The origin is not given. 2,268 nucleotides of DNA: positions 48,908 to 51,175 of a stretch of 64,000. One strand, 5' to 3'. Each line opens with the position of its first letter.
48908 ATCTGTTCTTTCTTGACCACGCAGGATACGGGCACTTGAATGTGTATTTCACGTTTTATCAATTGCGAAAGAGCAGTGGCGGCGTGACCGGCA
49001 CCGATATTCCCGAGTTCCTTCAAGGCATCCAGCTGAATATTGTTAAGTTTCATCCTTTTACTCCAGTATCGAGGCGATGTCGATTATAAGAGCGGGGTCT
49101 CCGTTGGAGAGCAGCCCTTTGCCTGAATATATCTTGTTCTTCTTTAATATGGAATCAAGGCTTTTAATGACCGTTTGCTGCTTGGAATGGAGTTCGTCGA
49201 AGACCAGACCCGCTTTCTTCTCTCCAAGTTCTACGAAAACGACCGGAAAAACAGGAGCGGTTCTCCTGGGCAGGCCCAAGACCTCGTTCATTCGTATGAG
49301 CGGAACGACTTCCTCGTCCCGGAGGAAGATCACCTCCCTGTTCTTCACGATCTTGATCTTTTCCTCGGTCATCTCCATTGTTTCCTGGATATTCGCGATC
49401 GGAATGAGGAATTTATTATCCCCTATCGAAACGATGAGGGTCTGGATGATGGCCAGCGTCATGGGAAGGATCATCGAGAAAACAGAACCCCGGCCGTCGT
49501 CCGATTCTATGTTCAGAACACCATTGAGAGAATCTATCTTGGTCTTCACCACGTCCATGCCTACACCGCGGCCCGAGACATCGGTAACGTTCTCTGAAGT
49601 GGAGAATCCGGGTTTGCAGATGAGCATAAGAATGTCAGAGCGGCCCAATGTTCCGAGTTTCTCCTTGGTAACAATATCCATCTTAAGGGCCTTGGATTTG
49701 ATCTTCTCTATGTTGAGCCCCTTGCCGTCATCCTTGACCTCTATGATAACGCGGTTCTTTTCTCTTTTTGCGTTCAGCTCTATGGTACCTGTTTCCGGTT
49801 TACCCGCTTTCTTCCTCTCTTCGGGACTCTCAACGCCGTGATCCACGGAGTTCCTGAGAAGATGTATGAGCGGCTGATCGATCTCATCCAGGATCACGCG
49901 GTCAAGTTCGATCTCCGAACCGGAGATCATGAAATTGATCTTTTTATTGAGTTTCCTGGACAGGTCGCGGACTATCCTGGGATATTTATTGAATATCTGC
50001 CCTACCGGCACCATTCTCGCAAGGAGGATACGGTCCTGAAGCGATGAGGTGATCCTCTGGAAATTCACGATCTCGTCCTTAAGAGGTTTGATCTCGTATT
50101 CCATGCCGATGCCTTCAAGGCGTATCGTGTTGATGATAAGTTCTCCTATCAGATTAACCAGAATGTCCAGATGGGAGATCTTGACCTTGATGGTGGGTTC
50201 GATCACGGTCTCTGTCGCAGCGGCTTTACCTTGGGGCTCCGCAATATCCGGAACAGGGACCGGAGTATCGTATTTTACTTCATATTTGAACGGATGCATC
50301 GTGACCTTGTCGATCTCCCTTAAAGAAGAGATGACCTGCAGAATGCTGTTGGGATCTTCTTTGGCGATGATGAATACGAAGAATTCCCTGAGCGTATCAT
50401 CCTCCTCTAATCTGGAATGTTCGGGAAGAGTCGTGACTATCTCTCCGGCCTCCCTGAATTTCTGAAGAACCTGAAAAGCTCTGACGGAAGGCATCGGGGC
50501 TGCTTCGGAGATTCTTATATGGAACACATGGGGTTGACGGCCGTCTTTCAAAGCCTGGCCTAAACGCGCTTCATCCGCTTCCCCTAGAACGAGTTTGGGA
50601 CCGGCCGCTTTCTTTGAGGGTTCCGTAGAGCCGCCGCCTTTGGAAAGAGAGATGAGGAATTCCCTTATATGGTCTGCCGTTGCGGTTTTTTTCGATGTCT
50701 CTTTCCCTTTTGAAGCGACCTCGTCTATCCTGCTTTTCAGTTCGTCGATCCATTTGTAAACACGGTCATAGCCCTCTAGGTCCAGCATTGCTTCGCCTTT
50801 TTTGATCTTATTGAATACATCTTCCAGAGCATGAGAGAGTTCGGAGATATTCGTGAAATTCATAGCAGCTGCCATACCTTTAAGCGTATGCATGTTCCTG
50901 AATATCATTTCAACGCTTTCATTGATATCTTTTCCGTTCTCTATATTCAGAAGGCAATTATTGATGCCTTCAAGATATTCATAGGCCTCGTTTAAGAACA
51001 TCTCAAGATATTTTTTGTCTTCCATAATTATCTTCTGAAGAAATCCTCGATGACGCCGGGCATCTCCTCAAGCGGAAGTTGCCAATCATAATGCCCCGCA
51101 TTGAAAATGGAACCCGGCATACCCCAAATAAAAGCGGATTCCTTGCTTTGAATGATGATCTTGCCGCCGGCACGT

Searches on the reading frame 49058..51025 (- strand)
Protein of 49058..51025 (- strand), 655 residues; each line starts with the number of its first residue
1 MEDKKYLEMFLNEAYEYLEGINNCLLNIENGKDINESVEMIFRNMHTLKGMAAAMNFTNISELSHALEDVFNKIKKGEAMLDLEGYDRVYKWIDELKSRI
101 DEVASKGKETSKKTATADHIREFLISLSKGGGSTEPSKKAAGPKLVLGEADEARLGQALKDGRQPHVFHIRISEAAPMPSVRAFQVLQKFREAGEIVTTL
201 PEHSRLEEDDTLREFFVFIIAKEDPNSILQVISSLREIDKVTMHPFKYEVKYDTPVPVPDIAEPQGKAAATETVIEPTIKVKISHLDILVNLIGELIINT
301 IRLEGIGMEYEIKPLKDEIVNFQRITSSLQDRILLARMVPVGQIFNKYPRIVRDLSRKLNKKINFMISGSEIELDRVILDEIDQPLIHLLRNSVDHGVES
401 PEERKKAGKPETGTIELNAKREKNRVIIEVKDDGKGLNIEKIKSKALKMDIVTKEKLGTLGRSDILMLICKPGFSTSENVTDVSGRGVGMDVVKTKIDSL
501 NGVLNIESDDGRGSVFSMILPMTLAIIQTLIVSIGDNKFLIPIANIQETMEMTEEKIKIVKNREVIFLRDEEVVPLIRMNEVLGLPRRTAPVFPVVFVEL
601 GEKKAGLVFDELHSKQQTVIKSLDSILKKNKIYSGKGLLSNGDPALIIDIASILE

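Call 28: search_protein_families(library=pfam, proteins=[window:49058-51025:-], max_evalue=0.001)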
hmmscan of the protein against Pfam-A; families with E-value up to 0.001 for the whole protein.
window:49058-51025:- (655 aa): 5 families
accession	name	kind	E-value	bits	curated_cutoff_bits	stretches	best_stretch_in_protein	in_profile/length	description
PF01584.24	CheW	-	1.3e-19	70.6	23.5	1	528-654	1-134/138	CheW-like domain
PF02518.31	HATPase_c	-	1.8e-16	61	26.4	1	385-523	5-110/111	Histidine kinase-, DNA gyrase B-, and HSP90-like ATPase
PF07194.16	P2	-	1e-14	54.8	23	1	169-243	5-79/81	P2 response regulator binding domain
PF01627.28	Hpt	-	8.9e-14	51.9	24.6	1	6-101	2-79/84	Hpt domain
PF02895.20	H-kinase_dim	-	1.9e-09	38.3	23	1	278-334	3-66/68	Signal transducing histidine kinase, homodimeric domain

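Call 41: list_cluster_members(proteins=[P0001, P0002, P0121, P0018, P0021, window:49058-51025:-, window:42751-44001:-])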
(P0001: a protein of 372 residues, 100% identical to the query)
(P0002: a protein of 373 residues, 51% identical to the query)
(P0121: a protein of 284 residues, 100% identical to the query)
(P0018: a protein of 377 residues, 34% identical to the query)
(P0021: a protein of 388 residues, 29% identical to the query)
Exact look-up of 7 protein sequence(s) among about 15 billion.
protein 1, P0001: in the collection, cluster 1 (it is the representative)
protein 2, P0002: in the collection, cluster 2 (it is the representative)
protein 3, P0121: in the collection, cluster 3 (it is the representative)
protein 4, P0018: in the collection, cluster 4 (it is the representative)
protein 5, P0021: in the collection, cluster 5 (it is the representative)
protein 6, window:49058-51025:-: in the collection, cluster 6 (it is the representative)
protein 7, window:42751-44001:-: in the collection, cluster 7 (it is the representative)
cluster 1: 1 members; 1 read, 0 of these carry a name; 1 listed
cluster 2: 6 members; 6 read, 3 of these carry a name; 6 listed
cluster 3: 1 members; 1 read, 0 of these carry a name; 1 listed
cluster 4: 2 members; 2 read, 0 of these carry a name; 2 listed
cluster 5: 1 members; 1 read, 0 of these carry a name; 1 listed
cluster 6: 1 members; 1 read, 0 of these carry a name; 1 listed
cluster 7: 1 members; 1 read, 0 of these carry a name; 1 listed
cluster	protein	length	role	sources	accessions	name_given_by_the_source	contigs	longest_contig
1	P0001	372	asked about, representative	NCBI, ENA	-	-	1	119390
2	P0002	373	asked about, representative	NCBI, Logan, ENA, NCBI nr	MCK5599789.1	diguanylate cyclase [bacterium]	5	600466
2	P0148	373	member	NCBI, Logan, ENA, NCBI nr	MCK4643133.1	diguanylate cyclase [bacterium]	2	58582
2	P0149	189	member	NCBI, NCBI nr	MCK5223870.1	GGDEF domain-containing protein, partial [Candidatus Calescamantes bacterium] | GGDEF domain-containing protein [Candidatus Calescamantes bacterium]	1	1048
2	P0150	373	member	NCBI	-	-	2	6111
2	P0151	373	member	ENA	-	-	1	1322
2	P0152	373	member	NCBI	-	-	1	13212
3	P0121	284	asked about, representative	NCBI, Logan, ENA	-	-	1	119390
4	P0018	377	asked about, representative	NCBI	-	-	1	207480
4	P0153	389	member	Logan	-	-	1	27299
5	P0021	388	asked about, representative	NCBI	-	-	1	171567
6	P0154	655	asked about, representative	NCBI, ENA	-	-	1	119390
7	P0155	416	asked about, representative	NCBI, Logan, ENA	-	-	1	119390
